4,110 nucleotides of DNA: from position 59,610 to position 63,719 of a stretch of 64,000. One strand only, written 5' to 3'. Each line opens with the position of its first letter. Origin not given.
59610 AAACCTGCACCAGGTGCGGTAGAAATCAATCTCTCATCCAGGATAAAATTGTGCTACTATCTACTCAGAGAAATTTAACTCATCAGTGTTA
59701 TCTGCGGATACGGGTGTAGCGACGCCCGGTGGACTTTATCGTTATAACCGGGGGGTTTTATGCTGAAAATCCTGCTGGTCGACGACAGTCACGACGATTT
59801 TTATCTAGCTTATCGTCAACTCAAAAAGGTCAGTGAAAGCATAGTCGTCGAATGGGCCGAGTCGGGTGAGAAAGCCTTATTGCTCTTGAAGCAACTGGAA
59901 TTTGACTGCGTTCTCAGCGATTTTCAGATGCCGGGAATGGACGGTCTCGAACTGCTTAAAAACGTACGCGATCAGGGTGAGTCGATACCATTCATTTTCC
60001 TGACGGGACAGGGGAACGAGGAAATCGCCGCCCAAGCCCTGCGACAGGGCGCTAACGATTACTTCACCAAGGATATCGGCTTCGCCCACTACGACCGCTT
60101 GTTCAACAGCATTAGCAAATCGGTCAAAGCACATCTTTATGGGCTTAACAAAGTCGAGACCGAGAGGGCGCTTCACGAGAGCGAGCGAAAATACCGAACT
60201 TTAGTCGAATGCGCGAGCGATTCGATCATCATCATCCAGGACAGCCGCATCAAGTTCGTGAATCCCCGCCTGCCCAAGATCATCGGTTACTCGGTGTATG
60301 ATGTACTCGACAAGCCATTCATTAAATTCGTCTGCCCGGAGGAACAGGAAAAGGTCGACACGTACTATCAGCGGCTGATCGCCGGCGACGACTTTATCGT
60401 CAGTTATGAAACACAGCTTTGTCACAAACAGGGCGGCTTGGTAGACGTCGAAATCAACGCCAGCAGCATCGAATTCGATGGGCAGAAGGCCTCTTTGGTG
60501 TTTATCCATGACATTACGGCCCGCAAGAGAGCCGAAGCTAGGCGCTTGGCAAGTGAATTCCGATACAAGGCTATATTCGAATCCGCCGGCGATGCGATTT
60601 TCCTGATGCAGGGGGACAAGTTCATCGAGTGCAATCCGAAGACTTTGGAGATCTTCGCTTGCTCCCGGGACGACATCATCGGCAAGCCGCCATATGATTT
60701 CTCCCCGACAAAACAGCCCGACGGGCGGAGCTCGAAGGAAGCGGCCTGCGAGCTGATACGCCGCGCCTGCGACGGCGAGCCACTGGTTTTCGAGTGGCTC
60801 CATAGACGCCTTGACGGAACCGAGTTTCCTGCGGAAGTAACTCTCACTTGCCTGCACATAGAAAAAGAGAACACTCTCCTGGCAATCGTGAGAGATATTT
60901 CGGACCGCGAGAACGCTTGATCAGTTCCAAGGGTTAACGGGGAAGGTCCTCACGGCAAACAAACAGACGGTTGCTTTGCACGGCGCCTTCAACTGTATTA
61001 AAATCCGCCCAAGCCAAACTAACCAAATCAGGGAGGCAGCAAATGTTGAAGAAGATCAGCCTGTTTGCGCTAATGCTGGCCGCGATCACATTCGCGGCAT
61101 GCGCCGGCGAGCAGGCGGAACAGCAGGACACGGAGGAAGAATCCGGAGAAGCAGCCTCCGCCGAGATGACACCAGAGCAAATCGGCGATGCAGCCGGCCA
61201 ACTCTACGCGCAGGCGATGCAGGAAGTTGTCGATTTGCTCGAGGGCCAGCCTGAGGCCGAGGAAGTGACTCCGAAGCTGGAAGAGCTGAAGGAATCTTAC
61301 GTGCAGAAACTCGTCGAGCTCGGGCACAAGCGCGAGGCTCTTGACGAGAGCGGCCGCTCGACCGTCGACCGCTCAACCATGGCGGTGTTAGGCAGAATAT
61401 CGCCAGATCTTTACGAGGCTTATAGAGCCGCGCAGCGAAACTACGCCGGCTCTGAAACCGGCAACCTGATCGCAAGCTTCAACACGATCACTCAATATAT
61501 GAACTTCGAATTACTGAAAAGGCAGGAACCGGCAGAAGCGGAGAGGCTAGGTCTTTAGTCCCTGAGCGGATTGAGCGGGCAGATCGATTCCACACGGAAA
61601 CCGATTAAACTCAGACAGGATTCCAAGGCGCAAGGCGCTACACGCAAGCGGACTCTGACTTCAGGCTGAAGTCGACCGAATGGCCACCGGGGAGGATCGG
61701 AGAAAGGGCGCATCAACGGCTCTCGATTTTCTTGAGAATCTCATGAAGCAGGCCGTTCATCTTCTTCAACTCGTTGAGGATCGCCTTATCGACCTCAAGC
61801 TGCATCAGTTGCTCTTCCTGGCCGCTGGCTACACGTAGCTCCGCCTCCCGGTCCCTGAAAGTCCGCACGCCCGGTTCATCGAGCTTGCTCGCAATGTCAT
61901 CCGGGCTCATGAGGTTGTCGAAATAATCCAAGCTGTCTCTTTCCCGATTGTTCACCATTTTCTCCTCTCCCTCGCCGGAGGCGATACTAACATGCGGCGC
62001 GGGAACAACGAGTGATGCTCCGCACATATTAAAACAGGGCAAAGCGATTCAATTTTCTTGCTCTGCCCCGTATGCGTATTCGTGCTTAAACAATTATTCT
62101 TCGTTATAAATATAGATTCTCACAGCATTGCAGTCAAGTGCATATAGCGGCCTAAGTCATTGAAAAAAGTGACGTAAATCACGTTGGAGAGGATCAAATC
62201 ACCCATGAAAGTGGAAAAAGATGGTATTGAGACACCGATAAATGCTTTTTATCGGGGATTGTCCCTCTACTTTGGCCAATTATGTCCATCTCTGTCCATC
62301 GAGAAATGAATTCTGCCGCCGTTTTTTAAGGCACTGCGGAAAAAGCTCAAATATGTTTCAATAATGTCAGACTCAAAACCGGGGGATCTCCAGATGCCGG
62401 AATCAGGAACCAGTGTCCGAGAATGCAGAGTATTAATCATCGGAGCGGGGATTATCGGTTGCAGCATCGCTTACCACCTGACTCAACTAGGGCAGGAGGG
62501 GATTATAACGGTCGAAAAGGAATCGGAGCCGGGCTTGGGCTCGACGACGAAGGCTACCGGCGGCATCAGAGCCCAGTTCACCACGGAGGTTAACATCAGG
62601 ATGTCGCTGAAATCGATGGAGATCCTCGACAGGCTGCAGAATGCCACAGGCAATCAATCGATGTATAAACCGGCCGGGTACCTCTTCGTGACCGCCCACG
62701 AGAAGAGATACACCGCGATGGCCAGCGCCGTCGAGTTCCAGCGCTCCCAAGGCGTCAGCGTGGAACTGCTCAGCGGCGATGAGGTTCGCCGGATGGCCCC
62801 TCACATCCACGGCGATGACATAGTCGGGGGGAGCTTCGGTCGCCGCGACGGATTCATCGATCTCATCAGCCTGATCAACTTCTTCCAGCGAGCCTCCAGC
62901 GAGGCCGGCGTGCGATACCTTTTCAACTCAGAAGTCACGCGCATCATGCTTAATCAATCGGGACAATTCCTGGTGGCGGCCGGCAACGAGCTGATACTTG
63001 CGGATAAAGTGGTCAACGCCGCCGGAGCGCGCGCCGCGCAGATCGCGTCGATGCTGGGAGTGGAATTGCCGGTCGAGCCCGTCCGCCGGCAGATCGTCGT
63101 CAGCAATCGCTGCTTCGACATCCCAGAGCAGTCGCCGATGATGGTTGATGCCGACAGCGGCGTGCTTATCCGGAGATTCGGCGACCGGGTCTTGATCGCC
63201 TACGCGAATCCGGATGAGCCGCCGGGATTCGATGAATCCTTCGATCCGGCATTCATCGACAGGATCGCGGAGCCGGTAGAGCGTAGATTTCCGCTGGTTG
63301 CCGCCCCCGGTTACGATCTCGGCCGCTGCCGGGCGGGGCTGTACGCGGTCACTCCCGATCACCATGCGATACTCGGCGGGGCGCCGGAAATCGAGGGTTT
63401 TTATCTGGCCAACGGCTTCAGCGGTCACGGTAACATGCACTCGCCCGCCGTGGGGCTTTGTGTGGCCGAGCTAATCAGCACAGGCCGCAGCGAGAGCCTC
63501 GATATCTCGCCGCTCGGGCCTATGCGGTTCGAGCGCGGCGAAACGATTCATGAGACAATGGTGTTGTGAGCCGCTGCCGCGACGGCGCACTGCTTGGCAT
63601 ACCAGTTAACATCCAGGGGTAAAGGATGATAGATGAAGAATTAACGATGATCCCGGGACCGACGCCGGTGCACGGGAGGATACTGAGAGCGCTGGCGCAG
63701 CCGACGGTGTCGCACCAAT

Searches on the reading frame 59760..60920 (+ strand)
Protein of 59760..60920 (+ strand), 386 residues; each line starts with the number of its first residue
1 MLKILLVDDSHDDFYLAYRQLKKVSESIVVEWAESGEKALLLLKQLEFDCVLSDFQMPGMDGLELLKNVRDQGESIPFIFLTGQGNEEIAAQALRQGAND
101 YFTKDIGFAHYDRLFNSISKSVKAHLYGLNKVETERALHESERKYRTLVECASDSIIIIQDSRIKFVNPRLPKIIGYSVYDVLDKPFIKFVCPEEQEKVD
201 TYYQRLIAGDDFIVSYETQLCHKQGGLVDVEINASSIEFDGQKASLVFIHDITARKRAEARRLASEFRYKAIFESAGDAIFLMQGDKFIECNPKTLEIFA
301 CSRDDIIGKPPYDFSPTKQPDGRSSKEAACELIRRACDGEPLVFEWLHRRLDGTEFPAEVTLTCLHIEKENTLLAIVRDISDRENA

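Call 64: search_protein_families(library=pfam, proteins=[window:59760-60920:+], max_evalue=0.00001)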
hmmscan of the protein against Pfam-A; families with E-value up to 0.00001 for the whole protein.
window:59760-60920:+ (386 aa): 6 families
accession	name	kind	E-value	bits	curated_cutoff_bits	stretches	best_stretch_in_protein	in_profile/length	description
PF00072.30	Response_reg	-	2e-24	86.3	30.2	1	4-108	1-103/111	Response regulator receiver domain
PF13426.13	PAS_9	-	2.3e-24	86.1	27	2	278-382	2-103/103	PAS domain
PF08448.16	PAS_4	-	2.7e-17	63.4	23.1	2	287-384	16-109/110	PAS fold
PF00989.32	PAS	-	3.9e-16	59.5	22.6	1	268-380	2-113/113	PAS fold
PF13188.13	PAS_8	-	1.5e-12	47.3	21.8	0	268-323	2-55/65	PAS domain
PF08447.18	PAS_3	-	1.4e-09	38.6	25.6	1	166-241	3-80/89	PAS fold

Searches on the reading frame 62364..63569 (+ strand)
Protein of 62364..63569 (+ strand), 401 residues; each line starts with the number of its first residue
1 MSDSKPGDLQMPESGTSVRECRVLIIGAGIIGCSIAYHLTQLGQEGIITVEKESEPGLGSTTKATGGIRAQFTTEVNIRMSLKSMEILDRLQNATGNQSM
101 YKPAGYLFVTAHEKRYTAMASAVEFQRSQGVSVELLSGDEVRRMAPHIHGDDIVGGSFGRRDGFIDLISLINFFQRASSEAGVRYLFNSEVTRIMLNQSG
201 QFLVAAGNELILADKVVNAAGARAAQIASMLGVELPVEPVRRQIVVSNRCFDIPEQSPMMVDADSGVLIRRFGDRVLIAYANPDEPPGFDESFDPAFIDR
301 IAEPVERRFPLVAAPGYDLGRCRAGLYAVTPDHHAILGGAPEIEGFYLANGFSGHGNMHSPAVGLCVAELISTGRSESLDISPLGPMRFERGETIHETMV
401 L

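Call 64: search_protein_families(library=pfam, proteins=[window:62364-63569:+], max_evalue=0.00001)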
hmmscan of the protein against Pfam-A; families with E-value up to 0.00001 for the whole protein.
window:62364-63569:+ (401 aa): 2 families
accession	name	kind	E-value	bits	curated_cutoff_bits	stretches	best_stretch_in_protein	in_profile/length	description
PF01266.30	DAO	-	3.8e-62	211.3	27.9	1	22-370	1-353/353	FAD dependent oxidoreductase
PF07992.20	Pyr_redox_2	-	1.1e-08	35.3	26.1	0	21-82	143-202/291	Pyridine nucleotide-disulphide oxidoreductase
